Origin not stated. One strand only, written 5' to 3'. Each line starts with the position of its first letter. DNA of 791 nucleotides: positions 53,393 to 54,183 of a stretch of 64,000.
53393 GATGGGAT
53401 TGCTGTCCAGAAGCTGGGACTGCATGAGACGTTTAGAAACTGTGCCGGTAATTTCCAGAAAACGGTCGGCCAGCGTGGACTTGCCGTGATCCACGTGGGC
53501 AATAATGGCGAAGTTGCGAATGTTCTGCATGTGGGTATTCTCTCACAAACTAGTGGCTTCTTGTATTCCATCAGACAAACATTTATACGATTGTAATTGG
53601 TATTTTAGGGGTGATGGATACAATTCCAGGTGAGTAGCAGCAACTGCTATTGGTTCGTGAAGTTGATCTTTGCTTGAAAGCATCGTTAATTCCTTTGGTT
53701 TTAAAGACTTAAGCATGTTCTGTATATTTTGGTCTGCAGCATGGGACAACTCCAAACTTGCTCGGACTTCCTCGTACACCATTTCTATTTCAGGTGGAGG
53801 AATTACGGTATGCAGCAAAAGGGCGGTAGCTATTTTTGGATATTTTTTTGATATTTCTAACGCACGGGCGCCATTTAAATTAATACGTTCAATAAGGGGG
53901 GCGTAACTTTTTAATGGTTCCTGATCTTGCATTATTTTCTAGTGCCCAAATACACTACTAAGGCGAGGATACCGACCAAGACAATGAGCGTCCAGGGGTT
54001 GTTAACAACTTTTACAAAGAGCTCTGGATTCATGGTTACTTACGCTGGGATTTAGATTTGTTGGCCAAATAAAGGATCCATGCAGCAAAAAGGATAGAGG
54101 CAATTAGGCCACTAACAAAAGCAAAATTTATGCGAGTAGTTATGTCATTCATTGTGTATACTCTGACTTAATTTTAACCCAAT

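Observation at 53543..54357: Translationally coupled operon of three tiny hydrophobic peptides plus a 129-aa protein upstream of lepA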

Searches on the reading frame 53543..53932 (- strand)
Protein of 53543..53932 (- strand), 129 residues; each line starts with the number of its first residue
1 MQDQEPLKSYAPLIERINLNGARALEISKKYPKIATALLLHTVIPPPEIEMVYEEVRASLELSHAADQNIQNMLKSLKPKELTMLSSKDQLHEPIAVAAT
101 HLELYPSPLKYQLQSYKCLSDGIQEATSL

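Call 4: search_protein_families(library=pfam, proteins=[window:53543-53932:-], max_evalue=1)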
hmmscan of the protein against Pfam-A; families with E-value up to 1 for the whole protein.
window:53543-53932:- (129 aa): 3 families
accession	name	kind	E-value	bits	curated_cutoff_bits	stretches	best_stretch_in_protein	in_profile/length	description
PF19249.4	DUF5897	-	0.054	13.6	26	1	31-117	35-123/200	Family of unknown function (DUF5897)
PF22382.1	EndoS_helical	-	0.064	13.5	26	1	50-87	4-41/64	Endo-beta-N-acetylglucosaminidase, helical bundle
PF09377.16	SBDS_domain_II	-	0.067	13.5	27.2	1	42-79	18-55/62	SBDS protein, domain II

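Call 8: find_homologous_proteins(query=window:53543-53932:-, max_evalue=0.01)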
Query window:53543-53932:- (129 aa): 3 proteins with E <= 0.01 among 45 candidates.
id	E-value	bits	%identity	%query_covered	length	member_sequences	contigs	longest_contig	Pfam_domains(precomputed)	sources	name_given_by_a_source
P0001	3.7e-75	267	100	100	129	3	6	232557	-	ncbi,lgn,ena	-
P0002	9.3e-58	211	68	96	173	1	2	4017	-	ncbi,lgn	-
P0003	7.5e-53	195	65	97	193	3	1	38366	-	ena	-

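Call 14: find_encoding_contigs(protein=P0003, flank=6000)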
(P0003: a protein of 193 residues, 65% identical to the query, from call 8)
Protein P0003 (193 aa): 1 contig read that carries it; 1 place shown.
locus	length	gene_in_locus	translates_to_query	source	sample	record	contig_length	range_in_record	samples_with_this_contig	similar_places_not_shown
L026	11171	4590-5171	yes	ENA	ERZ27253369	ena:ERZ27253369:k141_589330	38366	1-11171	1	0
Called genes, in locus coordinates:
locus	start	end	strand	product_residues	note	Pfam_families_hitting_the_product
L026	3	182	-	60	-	?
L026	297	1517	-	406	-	PF00041:fn3 (weak), PF16656:Pur_ac_phosph_N, PF13620:CarboxypepD_reg (faint), PF19077:Big_13 (weak)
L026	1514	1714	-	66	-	-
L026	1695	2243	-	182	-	PF04350:PilO (faint)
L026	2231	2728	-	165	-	-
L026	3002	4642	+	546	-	PF03023:MurJ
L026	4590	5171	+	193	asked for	-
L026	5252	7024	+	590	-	PF00009:GTP_EFTU, PF01926:MMR_HSR1 (faint), PF03144:GTP_EFTU_D2 (weak), PF00679:EFG_C, PF06421:LepA_C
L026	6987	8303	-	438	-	PF01229:Glyco_hydro_39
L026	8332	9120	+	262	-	PF01628:HrcA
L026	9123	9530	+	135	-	PF01025:GrpE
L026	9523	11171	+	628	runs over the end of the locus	PF00012:HSP70, PF06723:MreB_Mbl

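Call 15: find_encoding_contigs(protein=P0002, flank=6000)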
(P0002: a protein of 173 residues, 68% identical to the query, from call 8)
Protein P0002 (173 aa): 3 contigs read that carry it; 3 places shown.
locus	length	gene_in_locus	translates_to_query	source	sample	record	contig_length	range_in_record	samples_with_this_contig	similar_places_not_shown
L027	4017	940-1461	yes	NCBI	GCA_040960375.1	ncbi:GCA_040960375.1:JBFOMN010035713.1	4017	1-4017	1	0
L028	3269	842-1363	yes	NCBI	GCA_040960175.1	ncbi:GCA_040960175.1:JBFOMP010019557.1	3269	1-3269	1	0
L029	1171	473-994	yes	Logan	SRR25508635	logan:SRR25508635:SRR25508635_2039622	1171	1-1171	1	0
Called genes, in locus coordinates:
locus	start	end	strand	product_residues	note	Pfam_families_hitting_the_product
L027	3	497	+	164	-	?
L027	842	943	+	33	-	-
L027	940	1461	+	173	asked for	-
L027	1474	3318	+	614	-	PF00009:GTP_EFTU, PF03144:GTP_EFTU_D2 (faint), PF00679:EFG_C, PF06421:LepA_C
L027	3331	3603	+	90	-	PF02604:PhdYeFM_antitox (weak)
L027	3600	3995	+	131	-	PF01850:PIN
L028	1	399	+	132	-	?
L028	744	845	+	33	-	-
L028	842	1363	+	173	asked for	-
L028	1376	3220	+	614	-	PF00009:GTP_EFTU, PF03144:GTP_EFTU_D2 (faint), PF00679:EFG_C, PF06421:LepA_C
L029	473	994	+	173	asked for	-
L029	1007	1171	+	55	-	?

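Call 19: search_protein_families(library=phrogs, proteins=[window:53543-53932:-, P0002], max_evalue=1)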
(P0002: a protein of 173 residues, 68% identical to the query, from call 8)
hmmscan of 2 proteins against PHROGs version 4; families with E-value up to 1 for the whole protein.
window:53543-53932:- (129 aa): 0 families

P0002 (173 aa): 1 family
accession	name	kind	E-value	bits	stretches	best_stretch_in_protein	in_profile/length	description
phrog_12592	-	unknown function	0.18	12.8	1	103-127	9-33/62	-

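Call 20: search_protein_families(library=padloc, proteins=[window:53543-53932:-, P0002], max_evalue=1)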
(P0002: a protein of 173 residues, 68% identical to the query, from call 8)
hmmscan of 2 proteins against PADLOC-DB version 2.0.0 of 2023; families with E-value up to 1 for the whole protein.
window:53543-53932:- (129 aa): 0 families

P0002 (173 aa): 0 families

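Call 31: search_protein_representatives(protein=P0002)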
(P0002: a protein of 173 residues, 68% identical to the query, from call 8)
Query: 173 residues. Proteins with E-value up to 0.001 (for the whole library): 3; up to 1e-10: 3; up to 1e-30: 3. The best 3 are listed.
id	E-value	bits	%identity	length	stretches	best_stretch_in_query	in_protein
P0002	1.7e-104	362.8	100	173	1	1-173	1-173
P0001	6.7e-57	208.3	86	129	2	3-88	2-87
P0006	5.1e-36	140.4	51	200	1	8-165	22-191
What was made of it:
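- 53543..53932 (-): orf129: an orphan, predicted all-helical soluble protein. It carries a 35-residue internal deletion relative to its homologues of about 169-200 aa. It is a separate module from the peptide trio. Four family members are known (P0001, P0002, P0003, P0006; calls 8, 31).
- Tried and rejected: An exhaustive HMMER search of 1.84 billion representative proteins with the full-length orf129 homologue found only three family members (call 31).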

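Call 34: find_encoding_contigs(protein=P0006, flank=6000)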
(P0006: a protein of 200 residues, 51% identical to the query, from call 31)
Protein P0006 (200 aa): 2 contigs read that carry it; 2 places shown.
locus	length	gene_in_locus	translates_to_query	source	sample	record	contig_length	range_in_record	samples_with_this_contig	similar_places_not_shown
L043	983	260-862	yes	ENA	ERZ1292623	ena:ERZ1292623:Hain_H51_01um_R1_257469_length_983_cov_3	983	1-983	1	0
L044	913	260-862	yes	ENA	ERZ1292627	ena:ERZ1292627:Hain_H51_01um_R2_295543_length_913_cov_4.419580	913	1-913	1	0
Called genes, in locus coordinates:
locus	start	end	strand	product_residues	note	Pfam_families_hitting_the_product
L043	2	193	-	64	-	?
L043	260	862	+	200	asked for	-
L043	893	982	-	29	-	?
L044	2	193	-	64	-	?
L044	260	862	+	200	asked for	-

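Call 35: search_protein_families(library=pfam, proteins=[P0006], max_evalue=0.01)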
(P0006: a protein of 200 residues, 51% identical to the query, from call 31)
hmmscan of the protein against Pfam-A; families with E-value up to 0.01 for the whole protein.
P0006 (200 aa): 0 families

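Call 47: predict_structure(alignment_id=A4)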
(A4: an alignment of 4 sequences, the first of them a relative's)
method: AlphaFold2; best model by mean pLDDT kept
length: 173 residues; sequences in the alignment: 4
mean_pLDDT: 49.1   pTM: 0.24
mean pLDDT of the five models: 49.1, 44.1, 43.5, 42.0, 41.7
residues with pLDDT >= 90: 0; 70-90: 4; 50-70: 66; < 50: 103
segments of 3 or more residues with pLDDT < 50: 1-9, 11-15, 17-19, 24-26, 32-58, 93-102, 122-138, 140-142, 144-148, 169-173
pLDDT, mean of each block of 10 residues (from residue 1): 42 48 47 45 39 44 53 66 62 46 49 52 44 43 49 54 52 45
secondary structure, 60 per line:
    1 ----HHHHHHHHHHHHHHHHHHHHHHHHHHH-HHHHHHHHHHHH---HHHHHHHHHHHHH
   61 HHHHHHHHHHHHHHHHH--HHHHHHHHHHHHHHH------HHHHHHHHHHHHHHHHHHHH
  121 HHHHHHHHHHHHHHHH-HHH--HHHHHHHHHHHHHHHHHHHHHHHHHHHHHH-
elements in order: H5-31 H33-44 H48-77 H80-94 H101-136 H143-172
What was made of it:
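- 53543..53932 (-): The structure model is poor (pLDDT 49; call 47).
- Tried and rejected: The AlphaFold2 model of the orf129 family was poor (pLDDT 49; call 47), so I ran no fold search on it.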

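Call 78: search_protein_families(library=pfam, alignment_id=A4, max_evalue=1)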
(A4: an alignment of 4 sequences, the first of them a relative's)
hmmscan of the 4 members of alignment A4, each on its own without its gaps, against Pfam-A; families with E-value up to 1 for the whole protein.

A. member 1, P0002 (173 aa): 3 families
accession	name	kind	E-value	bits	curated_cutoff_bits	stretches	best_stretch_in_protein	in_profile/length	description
PF03740.19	PdxJ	-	0.0061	16.1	24.5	1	50-113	54-117/234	Pyridoxal phosphate biosynthesis protein PdxJ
PF09476.15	Pilus_CpaD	-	0.0066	16.6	31.1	1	89-137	33-81/200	Pilus biogenesis CpaD protein (pilus_cpaD)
PF09377.16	SBDS_domain_II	-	0.088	13.2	27.2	1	45-80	20-55/62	SBDS protein, domain II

B. families by the number of members that match (of 4 scanned): 6 families
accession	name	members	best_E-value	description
PF09476.15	Pilus_CpaD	2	0.0045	Pilus biogenesis CpaD protein (pilus_cpaD)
PF19249.4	DUF5897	2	0.054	Family of unknown function (DUF5897)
PF09377.16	SBDS_domain_II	2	0.067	SBDS protein, domain II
PF03740.19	PdxJ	1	0.0061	Pyridoxal phosphate biosynthesis protein PdxJ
PF08641.17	Mis14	1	0.048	Kinetochore protein Mis14 like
PF22382.1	EndoS_helical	1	0.064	Endo-beta-N-acetylglucosaminidase, helical bundle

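Call 79: search_solved_structures(query=A4, max_evalue=10)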
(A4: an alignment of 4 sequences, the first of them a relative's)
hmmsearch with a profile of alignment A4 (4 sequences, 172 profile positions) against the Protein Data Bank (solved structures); distinct sequences matched with E-value up to 10: 5.
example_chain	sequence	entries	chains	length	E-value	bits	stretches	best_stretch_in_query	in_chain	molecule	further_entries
8a49_C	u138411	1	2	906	0.21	14.7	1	45-119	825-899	Secreted endoglycosidase EndoS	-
8a64_A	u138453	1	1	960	0.38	13.9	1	45-99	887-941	Endo-beta-N-acetylglucosaminidase F2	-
4nuy_A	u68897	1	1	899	0.43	13.7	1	45-99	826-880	Endo-beta-N-acetylglucosaminidase F2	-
4nuz_A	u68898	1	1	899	0.43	13.7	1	45-99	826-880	Endo-beta-N-acetylglucosaminidase F2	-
6en3_A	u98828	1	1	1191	0.49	13.5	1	45-100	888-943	Endo-beta-N-acetylglucosaminidase F2,Multifunctional-autoprocessing repeats-in-toxin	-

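Call 80: search_protein_families(library=ncbifam, proteins=[P0002, P0006, window:53543-53932:-], max_evalue=1)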
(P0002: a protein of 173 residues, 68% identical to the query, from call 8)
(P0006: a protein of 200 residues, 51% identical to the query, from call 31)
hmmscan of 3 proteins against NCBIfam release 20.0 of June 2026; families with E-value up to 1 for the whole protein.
P0002 (173 aa): 5 families
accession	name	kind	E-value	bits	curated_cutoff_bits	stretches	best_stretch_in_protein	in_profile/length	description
TIGR00559.1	pdxJ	equivalog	7.2e-05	22.5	192.75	1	50-144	54-154/239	pyridoxine 5'-phosphate synthase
NF003625.0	PRK05265.1-3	equivalog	0.001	18.3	190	1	49-113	56-120/242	pyridoxine 5'-phosphate synthase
NF003627.0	PRK05265.1-5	equivalog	0.0015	17.9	207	1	50-111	55-116/240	pyridoxine 5'-phosphate synthase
NF003623.0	PRK05265.1-1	equivalog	0.0075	15.7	347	1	49-114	57-122/243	pyridoxine 5'-phosphate synthase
NF011545.0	PRK14976.1-2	equivalog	0.095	11.9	434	1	37-124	201-284/287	5'-3' exonuclease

P0006 (200 aa): 1 family
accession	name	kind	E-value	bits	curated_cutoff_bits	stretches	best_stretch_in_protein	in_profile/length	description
NF005218.0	PRK06705.1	equivalog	0.067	11.9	883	1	100-168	146-213/502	argininosuccinate lyase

window:53543-53932:- (129 aa): 2 families
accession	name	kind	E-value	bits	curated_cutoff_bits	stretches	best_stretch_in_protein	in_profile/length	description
TIGR00291.1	RNA_SBDS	equivalog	0.12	11.7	126.55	1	44-84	120-159/231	ribosome assembly factor SBDS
NF003627.0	PRK05265.1-5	equivalog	0.12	11.6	207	1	49-87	55-93/240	pyridoxine 5'-phosphate synthase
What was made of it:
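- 53543..53932 (-): No family or PDB match (calls 4, 78-80).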

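Call 88: find_related_loci(query=A4, collection=viral_contigs, flank=5000)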
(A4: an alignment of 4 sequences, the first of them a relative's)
Query A4 (173 aa) in viral_contigs; peptide patterns used: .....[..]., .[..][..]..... (x = any residue, [..] = any of these).
213 stretches matched a pattern, but none encodes a relative of the query by tblastn (E <= 1e-3).

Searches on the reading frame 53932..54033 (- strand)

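Call 4: search_protein_families(library=pfam, proteins=[window:53932-54033:-], max_evalue=1)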
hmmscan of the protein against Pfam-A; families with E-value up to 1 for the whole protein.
window:53932-54033:- (33 aa): 0 families

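Call 19: search_protein_families(library=phrogs, proteins=[window:53932-54033:-], max_evalue=1)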
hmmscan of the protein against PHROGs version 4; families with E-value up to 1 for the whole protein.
window:53932-54033:- (33 aa): 1 family
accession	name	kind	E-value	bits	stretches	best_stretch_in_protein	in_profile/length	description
phrog_5281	-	unknown function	0.028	15.8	1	11-32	2-23/74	-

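Call 20: search_protein_families(library=padloc, proteins=[window:53932-54033:-], max_evalue=1)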
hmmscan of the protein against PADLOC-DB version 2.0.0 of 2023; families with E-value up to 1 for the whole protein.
window:53932-54033:- (33 aa): 0 families

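Call 80: search_protein_families(library=ncbifam, proteins=[window:53932-54033:-], max_evalue=1)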
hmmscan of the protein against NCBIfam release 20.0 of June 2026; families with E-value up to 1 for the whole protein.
window:53932-54033:- (33 aa): 1 family
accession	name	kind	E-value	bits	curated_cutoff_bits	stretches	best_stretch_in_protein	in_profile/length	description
NF033207.2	midcut_by_XrtH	subfamily_domain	0.044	13.8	45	1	11-32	40-61/175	midcut-by-XrtH protein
